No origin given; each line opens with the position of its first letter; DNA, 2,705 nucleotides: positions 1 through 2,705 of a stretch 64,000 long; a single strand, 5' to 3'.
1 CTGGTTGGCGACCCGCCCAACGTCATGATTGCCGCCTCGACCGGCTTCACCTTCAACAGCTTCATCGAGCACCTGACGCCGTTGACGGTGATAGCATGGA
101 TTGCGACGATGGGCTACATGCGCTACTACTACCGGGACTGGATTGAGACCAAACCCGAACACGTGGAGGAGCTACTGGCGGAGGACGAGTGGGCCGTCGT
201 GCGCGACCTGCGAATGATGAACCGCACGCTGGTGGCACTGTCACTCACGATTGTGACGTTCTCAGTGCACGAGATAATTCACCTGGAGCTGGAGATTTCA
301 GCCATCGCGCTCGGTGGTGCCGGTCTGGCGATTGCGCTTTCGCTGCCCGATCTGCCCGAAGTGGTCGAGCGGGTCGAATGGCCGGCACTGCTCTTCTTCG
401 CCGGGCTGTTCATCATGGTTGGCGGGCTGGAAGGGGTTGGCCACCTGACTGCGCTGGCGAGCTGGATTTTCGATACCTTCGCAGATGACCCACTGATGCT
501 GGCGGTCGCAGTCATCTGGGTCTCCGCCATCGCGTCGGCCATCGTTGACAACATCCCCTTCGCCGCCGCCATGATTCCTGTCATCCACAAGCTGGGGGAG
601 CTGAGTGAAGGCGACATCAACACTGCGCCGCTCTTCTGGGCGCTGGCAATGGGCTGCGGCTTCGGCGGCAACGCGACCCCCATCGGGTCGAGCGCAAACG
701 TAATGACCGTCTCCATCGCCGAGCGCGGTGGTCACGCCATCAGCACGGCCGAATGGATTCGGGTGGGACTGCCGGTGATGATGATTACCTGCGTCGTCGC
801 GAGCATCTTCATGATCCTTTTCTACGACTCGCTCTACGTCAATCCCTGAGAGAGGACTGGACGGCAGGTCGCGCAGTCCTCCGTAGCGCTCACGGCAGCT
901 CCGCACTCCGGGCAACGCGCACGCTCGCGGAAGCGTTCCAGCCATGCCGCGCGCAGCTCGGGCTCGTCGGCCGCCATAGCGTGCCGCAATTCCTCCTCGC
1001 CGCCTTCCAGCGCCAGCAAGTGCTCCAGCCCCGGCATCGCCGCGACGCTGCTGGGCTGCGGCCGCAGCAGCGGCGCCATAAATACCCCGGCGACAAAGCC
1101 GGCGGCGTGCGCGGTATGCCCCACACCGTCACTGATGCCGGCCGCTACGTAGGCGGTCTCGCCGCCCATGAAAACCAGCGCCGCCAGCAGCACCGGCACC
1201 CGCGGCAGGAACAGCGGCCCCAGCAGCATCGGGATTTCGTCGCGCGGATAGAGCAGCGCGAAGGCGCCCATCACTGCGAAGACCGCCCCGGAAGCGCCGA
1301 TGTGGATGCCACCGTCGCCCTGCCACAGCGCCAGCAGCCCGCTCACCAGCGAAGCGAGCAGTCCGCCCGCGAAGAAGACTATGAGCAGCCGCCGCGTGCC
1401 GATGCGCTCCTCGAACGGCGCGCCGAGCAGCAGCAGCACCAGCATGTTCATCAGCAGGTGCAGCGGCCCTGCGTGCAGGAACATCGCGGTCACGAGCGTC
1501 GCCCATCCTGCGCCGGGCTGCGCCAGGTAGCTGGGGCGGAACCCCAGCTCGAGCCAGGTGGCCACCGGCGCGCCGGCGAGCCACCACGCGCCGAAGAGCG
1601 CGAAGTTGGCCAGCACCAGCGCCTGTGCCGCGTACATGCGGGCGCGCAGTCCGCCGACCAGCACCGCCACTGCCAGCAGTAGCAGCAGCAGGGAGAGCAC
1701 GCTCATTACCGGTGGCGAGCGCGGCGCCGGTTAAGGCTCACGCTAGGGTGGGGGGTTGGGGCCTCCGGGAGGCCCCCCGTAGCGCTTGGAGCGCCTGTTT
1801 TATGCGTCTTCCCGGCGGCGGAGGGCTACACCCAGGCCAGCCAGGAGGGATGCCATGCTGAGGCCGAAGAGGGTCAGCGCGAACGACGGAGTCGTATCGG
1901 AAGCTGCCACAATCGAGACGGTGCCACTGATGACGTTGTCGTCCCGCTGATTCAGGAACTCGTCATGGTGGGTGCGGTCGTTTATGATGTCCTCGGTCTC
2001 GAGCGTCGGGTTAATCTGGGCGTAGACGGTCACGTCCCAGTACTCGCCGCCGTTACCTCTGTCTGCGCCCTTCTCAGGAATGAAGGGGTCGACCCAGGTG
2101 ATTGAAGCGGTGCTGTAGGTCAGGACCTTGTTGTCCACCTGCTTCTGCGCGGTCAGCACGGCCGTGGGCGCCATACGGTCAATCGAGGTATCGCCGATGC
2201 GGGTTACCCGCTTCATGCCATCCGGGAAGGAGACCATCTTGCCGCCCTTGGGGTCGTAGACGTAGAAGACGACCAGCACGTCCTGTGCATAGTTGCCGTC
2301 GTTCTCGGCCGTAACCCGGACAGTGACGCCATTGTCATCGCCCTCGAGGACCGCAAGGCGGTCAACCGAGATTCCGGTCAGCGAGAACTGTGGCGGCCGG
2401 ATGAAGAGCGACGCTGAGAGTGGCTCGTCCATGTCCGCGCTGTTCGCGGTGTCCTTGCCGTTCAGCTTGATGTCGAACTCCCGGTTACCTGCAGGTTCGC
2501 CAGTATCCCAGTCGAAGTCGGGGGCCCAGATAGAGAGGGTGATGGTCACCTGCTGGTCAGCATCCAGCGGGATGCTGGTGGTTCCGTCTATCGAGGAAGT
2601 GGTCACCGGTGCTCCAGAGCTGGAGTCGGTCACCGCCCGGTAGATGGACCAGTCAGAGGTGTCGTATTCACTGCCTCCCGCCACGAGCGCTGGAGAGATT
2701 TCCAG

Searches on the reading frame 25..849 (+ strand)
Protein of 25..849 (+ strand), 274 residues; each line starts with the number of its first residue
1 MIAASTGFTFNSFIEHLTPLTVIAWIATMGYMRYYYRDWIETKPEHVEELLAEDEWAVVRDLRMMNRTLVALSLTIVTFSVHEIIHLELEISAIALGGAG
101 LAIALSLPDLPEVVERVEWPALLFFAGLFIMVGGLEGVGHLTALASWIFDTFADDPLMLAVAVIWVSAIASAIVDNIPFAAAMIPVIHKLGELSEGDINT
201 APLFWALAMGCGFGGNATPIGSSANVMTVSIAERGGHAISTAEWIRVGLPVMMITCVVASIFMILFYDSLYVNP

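Call 14: search_protein_families(library=pfam, proteins=[window:25-849:+], max_evalue=0.001)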
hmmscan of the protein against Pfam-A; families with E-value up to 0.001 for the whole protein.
window:25-849:+ (274 aa): 2 families
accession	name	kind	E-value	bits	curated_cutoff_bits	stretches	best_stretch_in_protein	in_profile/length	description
PF03600.22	CitMHS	-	5.7e-38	131.3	31.9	2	1-210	146-336/336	Citrate transporter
PF02040.21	ArsB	-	2.5e-09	37.4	22.2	1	53-259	210-415/423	Arsenical pump membrane protein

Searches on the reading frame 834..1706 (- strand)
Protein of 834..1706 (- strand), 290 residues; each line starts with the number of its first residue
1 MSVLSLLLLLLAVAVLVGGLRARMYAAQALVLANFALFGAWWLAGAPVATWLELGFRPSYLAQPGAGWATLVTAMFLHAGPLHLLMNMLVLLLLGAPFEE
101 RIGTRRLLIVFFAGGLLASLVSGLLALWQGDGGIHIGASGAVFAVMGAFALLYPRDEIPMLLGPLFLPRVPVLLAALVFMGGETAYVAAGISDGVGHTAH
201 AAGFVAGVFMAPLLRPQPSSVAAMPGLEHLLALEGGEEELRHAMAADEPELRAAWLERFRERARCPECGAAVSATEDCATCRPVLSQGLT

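Call 14: search_protein_families(library=pfam, proteins=[window:834-1706:-], max_evalue=0.001)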
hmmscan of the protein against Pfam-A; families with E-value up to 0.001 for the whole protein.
window:834-1706:- (290 aa): 1 family
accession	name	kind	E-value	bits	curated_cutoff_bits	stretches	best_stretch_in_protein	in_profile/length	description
PF01694.28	Rhomboid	-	8.2e-29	101.1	22.6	1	68-215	4-141/143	Rhomboid domain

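Call 46: search_protein_families(library=ncbifam, proteins=[window:834-1706:-], max_evalue=10)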
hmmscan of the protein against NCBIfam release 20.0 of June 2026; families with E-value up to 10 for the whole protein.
window:834-1706:- (290 aa): 5 families
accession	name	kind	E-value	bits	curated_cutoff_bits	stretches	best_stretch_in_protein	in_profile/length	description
TIGR03902.1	rhom_GG_sort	equivalog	6.5e-12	45.7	84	1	70-211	18-153/154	rhombosortase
NF008155.0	PRK10907.1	equivalog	2.7e-08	33.5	335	1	67-211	135-265/276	rhomboid family intramembrane serine protease GlpG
TIGR04239.1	rhombo_GlpG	equivalog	6.7e-08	32.6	250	1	34-211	104-265/271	rhomboid family intramembrane serine protease GlpG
NF006417.0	PRK08665.1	equivalog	0.091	10.9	961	1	252-282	721-751/759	vitamin B12-dependent ribonucleotide reductase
NF041910.1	HVO_0416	equivalog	0.24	11.3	80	1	254-281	27-54/58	HVO_0416 family zinc finger protein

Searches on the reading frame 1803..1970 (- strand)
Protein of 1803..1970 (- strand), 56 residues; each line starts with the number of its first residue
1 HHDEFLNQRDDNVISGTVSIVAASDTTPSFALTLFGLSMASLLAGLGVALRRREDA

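Call 46: search_protein_families(library=ncbifam, proteins=[window:1803-1970:-], max_evalue=10)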
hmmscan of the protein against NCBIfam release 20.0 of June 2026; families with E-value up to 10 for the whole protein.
seq(56 aa): 5 families
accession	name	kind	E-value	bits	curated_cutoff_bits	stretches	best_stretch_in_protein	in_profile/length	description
TIGR01167.1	LPXTG_anchor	domain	0.012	16.3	15.9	1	28-53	9-31/34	LPXTG cell wall anchor domain-containing protein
NF052432.1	TC0500_fam_Inc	equivalog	0.1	11.9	240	1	14-52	55-93/214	TC0500 family inclusion membrane protein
TIGR04081.4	TIGR04081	equivalog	0.75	9.6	30.5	1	36-50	12-26/27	SbtA family thio(seleno)oxazole RiPP natural product precursor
TIGR04174.1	IPTL_CTERM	subfamily_domain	1.4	9.3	20.5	1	38-53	11-26/27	IPTL-CTERM sorting domain-containing protein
TIGR03901.2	MYXO-CTERM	domain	9.9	6.6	20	0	39-53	17-32/34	MYXO-CTERM sorting domain-containing protein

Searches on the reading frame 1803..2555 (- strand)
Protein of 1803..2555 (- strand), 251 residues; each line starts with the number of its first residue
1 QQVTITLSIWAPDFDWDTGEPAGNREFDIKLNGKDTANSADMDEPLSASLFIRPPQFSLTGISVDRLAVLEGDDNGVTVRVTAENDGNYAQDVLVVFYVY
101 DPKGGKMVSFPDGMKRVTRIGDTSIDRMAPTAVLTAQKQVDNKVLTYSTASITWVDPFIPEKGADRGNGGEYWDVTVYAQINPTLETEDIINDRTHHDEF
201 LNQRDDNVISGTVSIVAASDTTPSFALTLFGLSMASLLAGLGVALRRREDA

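Call 36: search_protein_families(library=pfam, proteins=[window:1803-2555:-], max_evalue=5)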
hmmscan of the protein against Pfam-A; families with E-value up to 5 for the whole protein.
window:1803-2555:- (251 aa): 1 family
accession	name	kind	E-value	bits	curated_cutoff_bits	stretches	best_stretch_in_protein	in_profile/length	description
PF04103.21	CD20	-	0.42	11.1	27.9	1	208-240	42-74/156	CD20-like family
